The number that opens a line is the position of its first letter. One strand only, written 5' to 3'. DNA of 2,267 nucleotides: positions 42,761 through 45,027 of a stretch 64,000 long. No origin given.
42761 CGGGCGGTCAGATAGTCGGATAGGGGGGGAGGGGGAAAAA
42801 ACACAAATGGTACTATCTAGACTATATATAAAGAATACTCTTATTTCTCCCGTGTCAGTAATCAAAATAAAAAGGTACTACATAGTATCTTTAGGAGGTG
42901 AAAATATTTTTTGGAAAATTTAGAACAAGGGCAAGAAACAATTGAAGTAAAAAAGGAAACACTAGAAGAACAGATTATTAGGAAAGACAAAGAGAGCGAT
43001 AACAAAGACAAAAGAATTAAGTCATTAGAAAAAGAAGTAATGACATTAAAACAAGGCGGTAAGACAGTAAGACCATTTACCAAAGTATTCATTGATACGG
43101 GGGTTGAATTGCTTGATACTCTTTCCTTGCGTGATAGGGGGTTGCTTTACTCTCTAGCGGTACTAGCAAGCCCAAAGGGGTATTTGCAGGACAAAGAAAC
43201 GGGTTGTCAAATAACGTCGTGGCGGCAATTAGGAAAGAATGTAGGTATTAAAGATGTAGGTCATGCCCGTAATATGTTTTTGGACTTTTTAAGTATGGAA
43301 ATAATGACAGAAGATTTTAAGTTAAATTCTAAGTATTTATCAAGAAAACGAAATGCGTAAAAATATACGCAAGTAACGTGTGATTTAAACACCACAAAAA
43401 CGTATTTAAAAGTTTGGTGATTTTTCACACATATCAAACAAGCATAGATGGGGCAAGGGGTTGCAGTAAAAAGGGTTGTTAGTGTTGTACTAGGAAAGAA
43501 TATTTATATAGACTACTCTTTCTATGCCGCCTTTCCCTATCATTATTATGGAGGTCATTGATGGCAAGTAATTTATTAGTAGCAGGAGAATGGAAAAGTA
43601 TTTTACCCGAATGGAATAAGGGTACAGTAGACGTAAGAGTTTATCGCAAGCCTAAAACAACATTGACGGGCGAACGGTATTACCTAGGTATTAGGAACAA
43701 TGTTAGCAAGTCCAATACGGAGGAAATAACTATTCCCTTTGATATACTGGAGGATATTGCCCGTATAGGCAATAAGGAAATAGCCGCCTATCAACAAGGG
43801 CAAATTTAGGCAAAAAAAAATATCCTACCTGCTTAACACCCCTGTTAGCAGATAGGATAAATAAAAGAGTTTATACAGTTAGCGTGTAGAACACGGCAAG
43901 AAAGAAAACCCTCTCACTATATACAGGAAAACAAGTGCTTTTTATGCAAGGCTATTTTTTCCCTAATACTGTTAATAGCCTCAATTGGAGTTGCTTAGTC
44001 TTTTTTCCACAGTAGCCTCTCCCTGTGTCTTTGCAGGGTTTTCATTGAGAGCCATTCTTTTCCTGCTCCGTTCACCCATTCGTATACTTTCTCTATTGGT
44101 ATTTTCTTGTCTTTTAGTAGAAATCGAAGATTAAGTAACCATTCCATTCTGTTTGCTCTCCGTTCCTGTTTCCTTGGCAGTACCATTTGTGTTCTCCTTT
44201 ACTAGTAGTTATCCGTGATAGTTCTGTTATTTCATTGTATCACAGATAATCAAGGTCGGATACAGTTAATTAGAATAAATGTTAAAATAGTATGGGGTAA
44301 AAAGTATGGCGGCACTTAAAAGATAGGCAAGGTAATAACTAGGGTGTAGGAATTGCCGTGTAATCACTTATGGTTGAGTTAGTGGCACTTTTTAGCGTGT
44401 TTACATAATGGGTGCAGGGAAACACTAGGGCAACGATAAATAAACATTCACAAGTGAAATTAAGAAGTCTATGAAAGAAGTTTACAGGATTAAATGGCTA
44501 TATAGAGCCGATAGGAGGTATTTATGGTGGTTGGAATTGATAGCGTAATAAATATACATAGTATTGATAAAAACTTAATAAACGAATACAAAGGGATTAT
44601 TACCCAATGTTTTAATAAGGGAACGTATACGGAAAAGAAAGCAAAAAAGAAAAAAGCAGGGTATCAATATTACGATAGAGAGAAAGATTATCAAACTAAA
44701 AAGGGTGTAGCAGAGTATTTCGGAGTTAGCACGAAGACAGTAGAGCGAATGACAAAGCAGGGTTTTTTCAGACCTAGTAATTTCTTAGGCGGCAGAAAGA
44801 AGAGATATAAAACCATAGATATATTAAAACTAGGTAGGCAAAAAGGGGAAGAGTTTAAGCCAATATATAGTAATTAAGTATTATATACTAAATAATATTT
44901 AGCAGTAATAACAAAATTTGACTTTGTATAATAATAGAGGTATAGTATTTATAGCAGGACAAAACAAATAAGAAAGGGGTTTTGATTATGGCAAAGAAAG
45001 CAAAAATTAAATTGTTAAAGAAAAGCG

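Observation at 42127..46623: Minimal 4.46-kb integrative element: int + xis-like + tiny unknown ORFs between perfect 38-bp direct repeats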

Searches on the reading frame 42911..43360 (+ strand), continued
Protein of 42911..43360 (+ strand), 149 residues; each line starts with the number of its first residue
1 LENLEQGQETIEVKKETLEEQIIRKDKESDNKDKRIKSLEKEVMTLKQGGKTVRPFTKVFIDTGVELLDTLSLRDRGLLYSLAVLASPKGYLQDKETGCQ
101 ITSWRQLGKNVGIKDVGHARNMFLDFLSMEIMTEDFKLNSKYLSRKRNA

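Call 83: search_protein_families(library=phrogs, proteins=[P0003, L011:4689-5438:-, L011:4404-4643:-, L011:6205-7341:+], max_evalue=1)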
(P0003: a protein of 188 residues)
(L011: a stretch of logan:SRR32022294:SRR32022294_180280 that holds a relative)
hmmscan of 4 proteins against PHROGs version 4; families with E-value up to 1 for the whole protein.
P0003 (188 aa): 3 families
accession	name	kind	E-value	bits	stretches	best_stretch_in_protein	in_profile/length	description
phrog_2619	-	unknown function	0.13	13.4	1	10-51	55-96/124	-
phrog_6244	-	unknown function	0.23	13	1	3-51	7-53/107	-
phrog_6808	-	unknown function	0.31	12.3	0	5-46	50-91/107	-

L011:4689-5438:- (249 aa): 0 families

L011:4404-4643:- (79 aa): 0 families

L011:6205-7341:+ (378 aa): 11 families
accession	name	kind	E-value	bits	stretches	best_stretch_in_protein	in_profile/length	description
phrog_1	-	integration and excision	1.7e-49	170.7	1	11-369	112-445/611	integrase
phrog_216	-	integration and excision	7.3e-35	121.5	1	160-364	30-231/301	integrase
phrog_7244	-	integration and excision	1.7e-07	31.8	1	164-230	158-223/263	integrase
phrog_7685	-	integration and excision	6e-06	27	1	248-361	117-225/240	integrase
phrog_23271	-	unknown function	0.0081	17.1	1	317-361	9-53/67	-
phrog_34557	-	integration and excision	0.011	16.5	1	310-362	120-170/183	integrase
phrog_16074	-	unknown function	0.021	16.2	1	15-55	32-72/75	-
phrog_11531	-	integration and excision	0.073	14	1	16-73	7-70/144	integrase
phrog_10320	-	unknown function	0.11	13.7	1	316-361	36-84/89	-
phrog_26161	-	unknown function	0.11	13.3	1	63-141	163-235/288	-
phrog_29935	-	unknown function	0.76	11.2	1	25-51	31-57/59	-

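Call 86: find_related_loci(query=A4, collection=viral_contigs, flank=10000)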
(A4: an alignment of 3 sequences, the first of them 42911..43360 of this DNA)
Query A4 (149 aa) in viral_contigs; peptide patterns used: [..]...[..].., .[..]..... (x = any residue, [..] = any of these).
554 stretches matched a pattern, but none encodes a relative of the query by tblastn (E <= 1e-3).

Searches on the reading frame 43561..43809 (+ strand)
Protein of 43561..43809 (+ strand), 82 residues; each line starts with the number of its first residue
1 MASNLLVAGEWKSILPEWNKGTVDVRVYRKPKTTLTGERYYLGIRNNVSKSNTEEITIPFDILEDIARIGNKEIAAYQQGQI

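Call 7: search_protein_families(library=pfam, proteins=[window:43561-43809:+], max_evalue=1)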
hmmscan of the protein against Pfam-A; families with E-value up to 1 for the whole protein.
window:43561-43809:+ (82 aa): 2 families
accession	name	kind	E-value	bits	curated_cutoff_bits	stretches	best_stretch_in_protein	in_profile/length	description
PF15859.10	DEC1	-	0.023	15.1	27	1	1-22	1-22/70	Deleted in esophageal cancer 1 family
PF09223.17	ZinT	-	0.15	12.3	27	1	8-77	24-93/181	ZinT (YodA) periplasmic lipocalin-like zinc-recruitment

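Call 8: search_protein_families(library=phrogs, proteins=[window:43561-43809:+], max_evalue=1)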
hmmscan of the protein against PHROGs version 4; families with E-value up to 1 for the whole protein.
window:43561-43809:+ (82 aa): 0 families

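Call 31: search_dna_similar(query=window:43561-43809:+, collection=phages, mode=protein, max_evalue=1)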
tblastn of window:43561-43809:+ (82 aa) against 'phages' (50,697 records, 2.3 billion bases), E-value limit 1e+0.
No match.

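Call 42: find_homologous_proteins(query=window:43561-43809:+, max_evalue=0.1)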
Query window:43561-43809:+ (82 aa): 2 proteins with E <= 0.1 among 3 candidates.
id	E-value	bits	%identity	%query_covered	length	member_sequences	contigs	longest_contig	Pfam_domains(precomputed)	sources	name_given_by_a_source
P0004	3.2e-47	175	100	100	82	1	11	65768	-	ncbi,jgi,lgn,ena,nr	ncbi:MAG: hypothetical protein LKJ99_00195 [Acidaminococcaceae bacterium]|jgi:hypothetical protein|n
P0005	2.3e-40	153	88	100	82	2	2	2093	-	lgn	-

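Call 44: find_encoding_contigs(protein=P0005, flank=10000)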
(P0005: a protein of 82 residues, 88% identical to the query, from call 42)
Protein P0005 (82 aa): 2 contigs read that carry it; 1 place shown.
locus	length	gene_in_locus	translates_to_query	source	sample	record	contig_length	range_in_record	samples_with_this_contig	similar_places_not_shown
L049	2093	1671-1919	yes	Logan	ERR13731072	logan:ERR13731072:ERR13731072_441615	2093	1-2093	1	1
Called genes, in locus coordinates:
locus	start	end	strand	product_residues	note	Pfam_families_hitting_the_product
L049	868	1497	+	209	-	-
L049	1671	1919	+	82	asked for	-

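Call 48: search_protein_families(library=pfam, proteins=[L049:868-1497:+], max_evalue=1)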
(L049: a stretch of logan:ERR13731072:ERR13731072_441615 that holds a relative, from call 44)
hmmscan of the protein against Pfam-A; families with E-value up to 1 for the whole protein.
L049:868-1497:+ (209 aa): 3 families
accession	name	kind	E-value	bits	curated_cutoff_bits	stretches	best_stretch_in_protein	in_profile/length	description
PF13730.12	HTH_36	-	0.015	15.5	25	1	115-150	21-53/55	Helix-turn-helix domain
PF13545.12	HTH_Crp_2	-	0.048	14.1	27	1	121-157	23-57/70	Crp-like helix-turn-helix domain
PF13338.12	AbiEi_4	-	0.11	13.1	25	1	130-157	22-43/49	Transcriptional regulator, AbiEi antitoxin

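Call 49: search_protein_families(library=ncbifam, proteins=[L049:868-1497:+, window:43561-43809:+], max_evalue=1)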
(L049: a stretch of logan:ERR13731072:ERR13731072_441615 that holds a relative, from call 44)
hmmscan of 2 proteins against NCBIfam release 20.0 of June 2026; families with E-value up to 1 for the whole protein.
L049:868-1497:+ (209 aa): 0 families

window:43561-43809:+ (82 aa): 0 families

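Call 58: find_related_loci(query=A5, collection=metagenome_contigs, flank=10000)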
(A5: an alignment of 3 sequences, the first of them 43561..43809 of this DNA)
Query A5 (82 aa) in metagenome_contigs; peptide patterns used: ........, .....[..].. (x = any residue, [..] = any of these).
114 stretches matched a pattern, but none encodes a relative of the query by tblastn (E <= 1e-3).

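Call 64: search_protein_families(library=padloc, proteins=[window:43561-43809:+, L049:868-1497:+], max_evalue=1)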
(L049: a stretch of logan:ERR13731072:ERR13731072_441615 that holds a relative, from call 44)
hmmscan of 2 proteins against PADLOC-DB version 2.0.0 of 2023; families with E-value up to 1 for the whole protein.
window:43561-43809:+ (82 aa): 0 families

L049:868-1497:+ (209 aa): 0 families

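Call 69: predict_structure(alignment_id=A7)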
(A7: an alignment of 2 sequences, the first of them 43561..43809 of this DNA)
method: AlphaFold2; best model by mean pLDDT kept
length: 82 residues; sequences in the alignment: 2
mean_pLDDT: 44.1   pTM: 0.28
mean pLDDT of the five models: 44.1, 42.1, 41.1, 40.3, 39.1
residues with pLDDT >= 90: 0; 70-90: 0; 50-70: 22; < 50: 60
segments of 3 or more residues with pLDDT < 50: 1-19, 29-39, 50-57, 65-82
pLDDT, mean of each block of 10 residues (from residue 1): 32 46 51 46 51 46 48 35 35
secondary structure, 60 per line:
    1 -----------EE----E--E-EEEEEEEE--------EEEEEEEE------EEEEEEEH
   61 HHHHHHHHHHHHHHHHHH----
elements in order: E23-30 E39-46 E53-59 H60-78

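Call 81: search_dna_similar(query=L049:868-1497:+, collection=plasmids, mode=protein, max_evalue=0.1, max_rows=10)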
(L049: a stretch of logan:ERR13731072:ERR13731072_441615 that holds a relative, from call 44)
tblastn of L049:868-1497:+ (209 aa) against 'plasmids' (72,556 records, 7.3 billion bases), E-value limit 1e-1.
No match.

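Call 82: search_dna_similar(query=L049:868-1497:+, collection=phages, mode=protein, max_evalue=0.1, max_rows=10)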
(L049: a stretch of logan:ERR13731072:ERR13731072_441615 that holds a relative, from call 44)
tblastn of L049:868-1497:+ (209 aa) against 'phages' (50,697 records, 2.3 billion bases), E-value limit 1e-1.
No match.

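Call 83: search_protein_families(library=phrogs, proteins=[L049:868-1497:+], max_evalue=1)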
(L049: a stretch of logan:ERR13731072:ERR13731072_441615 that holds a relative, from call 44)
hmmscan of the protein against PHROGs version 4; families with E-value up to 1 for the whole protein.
L049:868-1497:+ (209 aa): 2 families
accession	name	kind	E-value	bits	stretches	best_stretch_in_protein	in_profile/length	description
phrog_9501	-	unknown function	0.00024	21.4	1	55-112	136-184/267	-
phrog_31813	-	unknown function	0.013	15.5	1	5-66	63-124/378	-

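Call 87: find_related_loci(query=A8, collection=viral_contigs, flank=10000)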
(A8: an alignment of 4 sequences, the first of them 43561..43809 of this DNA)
Query A8 (82 aa) in viral_contigs; peptide patterns used: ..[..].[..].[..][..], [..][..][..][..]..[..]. (x = any residue, [..] = any of these).
157 stretches matched a pattern, but none encodes a relative of the query by tblastn (E <= 1e-3).

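Call 96: search_solved_structures(query=A8, max_evalue=5)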
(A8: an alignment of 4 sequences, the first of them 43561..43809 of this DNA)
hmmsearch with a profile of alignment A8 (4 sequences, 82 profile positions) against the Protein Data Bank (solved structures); distinct sequences matched with E-value up to 5: 4.
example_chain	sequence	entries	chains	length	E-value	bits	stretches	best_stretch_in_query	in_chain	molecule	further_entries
3o8w_A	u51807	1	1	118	0.58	13.3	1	2-37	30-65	Nitrogen regulatory protein P-II (GlnB-1)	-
3t9z_A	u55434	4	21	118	0.62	13.2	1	2-36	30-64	Nitrogen regulatory protein P-II (GlnB-3)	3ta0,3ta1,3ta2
3l5j_A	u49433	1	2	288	0.99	12.5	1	15-59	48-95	Interleukin-6 receptor subunit beta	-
3l5i_A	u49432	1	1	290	1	12.5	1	15-59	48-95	Interleukin-6 receptor subunit beta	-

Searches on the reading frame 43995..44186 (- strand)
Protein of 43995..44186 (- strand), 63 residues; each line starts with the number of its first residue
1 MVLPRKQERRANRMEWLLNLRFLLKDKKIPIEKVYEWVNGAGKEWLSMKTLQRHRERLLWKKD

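Call 7: search_protein_families(library=pfam, proteins=[window:43995-44186:-], max_evalue=1)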
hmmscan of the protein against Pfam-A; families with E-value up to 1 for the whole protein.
window:43995-44186:- (63 aa): 0 families

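Call 8: search_protein_families(library=phrogs, proteins=[window:43995-44186:-], max_evalue=1)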
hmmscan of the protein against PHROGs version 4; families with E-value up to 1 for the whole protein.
window:43995-44186:- (63 aa): 1 family
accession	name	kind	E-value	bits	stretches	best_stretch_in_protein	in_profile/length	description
phrog_24479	-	unknown function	0.32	11.1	1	26-51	72-96/357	-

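Call 49: search_protein_families(library=ncbifam, proteins=[window:43995-44186:-], max_evalue=1)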
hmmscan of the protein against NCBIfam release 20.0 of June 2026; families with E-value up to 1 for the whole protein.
window:43995-44186:- (63 aa): 0 families

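Call 64: search_protein_families(library=padloc, proteins=[window:43995-44186:-], max_evalue=1)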
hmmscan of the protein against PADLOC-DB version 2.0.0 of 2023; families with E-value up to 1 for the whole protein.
window:43995-44186:- (63 aa): 0 families

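Call 99: search_solved_structures(query=window:43995-44186:-, max_evalue=5)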
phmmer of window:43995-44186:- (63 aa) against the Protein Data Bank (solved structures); distinct sequences matched with E-value up to 5: 0.

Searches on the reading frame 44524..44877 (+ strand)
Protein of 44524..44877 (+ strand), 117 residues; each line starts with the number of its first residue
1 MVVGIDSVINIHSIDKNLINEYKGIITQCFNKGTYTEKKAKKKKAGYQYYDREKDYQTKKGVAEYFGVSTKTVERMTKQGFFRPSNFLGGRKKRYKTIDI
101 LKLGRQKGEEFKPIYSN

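Call 7: search_protein_families(library=pfam, proteins=[window:44524-44877:+], max_evalue=1)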
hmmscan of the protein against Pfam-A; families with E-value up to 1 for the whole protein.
window:44524-44877:+ (117 aa): 4 families
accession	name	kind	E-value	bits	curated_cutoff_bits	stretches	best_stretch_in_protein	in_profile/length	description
PF12728.13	HTH_17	-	2.3e-06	28.2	27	1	62-102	7-45/51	Helix-turn-helix domain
PF12964.13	DUF3853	-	0.00057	20.4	22.1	1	34-95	25-85/97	Protein of unknown function (DUF3853)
PF13542.12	HTH_Tnp_ISL3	-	0.0036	17.2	27.4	1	58-76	28-46/51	Helix-turn-helix domain of transposase family ISL3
PF13411.12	MerR_1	-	0.0047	17.4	21.6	1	61-103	5-46/69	MerR HTH family regulatory protein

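Call 8: search_protein_families(library=phrogs, proteins=[window:44524-44877:+], max_evalue=1)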
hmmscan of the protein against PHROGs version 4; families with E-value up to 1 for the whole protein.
window:44524-44877:+ (117 aa): 18 families
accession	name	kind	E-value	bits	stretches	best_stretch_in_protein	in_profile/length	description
phrog_2474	-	transcription regulation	9.2e-06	26.6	1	42-105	34-97/118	MerR-like transcriptional regulator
phrog_66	-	integration and excision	3.2e-05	24.8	1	36-100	73-136/412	excisionase and transcriptional regulator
phrog_4745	-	DNA, RNA and nucleotide metabolism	4e-05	24.4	1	47-109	22-89/107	DNA binding protein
phrog_15534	-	DNA, RNA and nucleotide metabolism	8.8e-05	24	1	52-106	39-90/93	HTH DNA binding protein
phrog_6620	-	integration and excision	0.00017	22.2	1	60-107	5-52/201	transposase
phrog_57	-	head and packaging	0.00073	20.4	1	55-97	11-52/199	terminase small subunit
phrog_7735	-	integration and excision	0.0042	18.4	1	58-110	7-56/99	excisionase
phrog_10045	-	DNA, RNA and nucleotide metabolism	0.014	16.2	1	39-100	3-63/74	HTH DNA binding protein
phrog_2907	-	integration and excision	0.032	15.6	1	56-94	6-44/117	excisionase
phrog_1763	-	DNA, RNA and nucleotide metabolism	0.043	14.5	1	58-81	8-31/60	HTH DNA binding protein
phrog_597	-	DNA, RNA and nucleotide metabolism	0.046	14.7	1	38-80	94-136/200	DNA binding protein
phrog_6401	-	DNA, RNA and nucleotide metabolism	0.051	14.5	1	53-95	6-47/64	DNA binding protein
phrog_4151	-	DNA, RNA and nucleotide metabolism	0.059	14.2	1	37-79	4-43/154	DNA binding protein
phrog_4996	-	unknown function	0.068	14.1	1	50-107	29-93/99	-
phrog_668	-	DNA, RNA and nucleotide metabolism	0.069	13.8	1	13-96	30-102/181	HTH DNA binding protein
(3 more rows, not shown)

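Call 49: search_protein_families(library=ncbifam, proteins=[window:44524-44877:+], max_evalue=1)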
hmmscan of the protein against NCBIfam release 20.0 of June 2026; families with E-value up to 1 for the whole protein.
window:44524-44877:+ (117 aa): 6 families
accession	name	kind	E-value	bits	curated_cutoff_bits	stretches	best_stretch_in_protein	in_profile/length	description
NF033787.1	HTH_BldC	subfamily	4.4e-06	26.4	77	1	58-103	4-48/49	BldC family transcriptional regulator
NF047541.1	telomere_Tpg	equivalog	0.0076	16.2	90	1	32-88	11-66/183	telomere-protecting terminal protein Tpg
TIGR01764.1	excise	domain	0.012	15.9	28.8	1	61-80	6-25/49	excisionase family DNA-binding protein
NF033518.0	transpos_IS607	equivalog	0.048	13.2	110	1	62-106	3-46/187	IS607 family transposase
NF040522.1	VC1465_fam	subfamily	0.14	12.2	70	1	51-75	4-28/111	VC1465 family Xer recombination activation factor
NF045786.1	OlefBLtnSynXan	equivalog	0.25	9.7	900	1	9-96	353-441/544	olefin beta-lactone synthetase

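Call 64: search_protein_families(library=padloc, proteins=[window:44524-44877:+], max_evalue=1)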
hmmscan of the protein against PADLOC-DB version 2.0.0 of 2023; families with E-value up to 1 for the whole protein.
window:44524-44877:+ (117 aa): 2 families
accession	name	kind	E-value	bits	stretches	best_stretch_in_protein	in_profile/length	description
PDLC04133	mad1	-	0.0012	17.1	1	54-80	3-29/60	mads_1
PDLC04630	PDC-M40B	-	0.045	10.5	1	29-80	76-128/547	-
